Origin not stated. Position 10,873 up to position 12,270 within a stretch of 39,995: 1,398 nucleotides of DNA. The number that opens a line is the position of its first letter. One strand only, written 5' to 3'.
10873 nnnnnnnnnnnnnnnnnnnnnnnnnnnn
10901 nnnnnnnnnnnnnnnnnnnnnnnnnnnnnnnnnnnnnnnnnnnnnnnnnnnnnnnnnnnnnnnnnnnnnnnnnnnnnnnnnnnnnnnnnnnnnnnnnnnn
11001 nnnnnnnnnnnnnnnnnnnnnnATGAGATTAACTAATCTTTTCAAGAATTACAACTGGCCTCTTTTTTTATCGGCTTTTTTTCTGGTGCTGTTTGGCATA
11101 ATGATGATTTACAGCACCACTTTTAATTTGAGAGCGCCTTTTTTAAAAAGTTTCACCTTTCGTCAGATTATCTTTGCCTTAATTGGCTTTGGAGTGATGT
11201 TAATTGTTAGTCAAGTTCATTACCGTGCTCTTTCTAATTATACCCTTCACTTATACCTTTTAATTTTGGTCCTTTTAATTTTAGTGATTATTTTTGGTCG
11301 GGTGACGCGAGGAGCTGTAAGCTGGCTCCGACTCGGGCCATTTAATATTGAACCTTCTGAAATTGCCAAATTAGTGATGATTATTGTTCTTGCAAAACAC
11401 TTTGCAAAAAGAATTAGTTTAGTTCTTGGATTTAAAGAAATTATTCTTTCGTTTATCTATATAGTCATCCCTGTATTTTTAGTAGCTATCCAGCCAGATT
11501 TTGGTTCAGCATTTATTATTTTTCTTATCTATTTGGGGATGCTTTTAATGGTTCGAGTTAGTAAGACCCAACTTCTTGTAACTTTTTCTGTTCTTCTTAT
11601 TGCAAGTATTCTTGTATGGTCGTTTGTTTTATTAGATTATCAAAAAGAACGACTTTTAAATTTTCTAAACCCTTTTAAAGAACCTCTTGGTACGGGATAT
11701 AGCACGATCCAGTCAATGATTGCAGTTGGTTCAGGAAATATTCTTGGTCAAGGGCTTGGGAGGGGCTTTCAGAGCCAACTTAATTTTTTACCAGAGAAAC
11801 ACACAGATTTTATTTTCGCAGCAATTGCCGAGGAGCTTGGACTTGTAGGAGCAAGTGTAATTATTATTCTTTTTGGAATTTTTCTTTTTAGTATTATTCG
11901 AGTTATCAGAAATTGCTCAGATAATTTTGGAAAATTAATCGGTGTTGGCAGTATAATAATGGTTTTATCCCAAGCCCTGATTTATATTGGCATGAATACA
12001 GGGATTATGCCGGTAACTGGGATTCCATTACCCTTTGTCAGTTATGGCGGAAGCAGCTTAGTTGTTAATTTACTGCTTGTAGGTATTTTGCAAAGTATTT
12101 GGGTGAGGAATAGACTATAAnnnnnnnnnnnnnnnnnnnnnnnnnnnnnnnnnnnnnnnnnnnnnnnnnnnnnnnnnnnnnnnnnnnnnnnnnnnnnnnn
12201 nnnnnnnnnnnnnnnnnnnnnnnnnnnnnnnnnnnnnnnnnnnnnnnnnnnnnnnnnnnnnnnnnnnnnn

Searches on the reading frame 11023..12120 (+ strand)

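Call 88: search_protein_families(library=pfam, proteins=[window:11023-12120:+], max_evalue=0.00001)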
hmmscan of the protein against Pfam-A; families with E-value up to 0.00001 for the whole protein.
window:11023-12120:+ (365 aa): 1 family
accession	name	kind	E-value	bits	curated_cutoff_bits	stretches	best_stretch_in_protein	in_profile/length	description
PF01098.24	FTSW_RODA_SPOVE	-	3.6e-96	322.7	26.4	1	15-362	5-353/356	Cell cycle protein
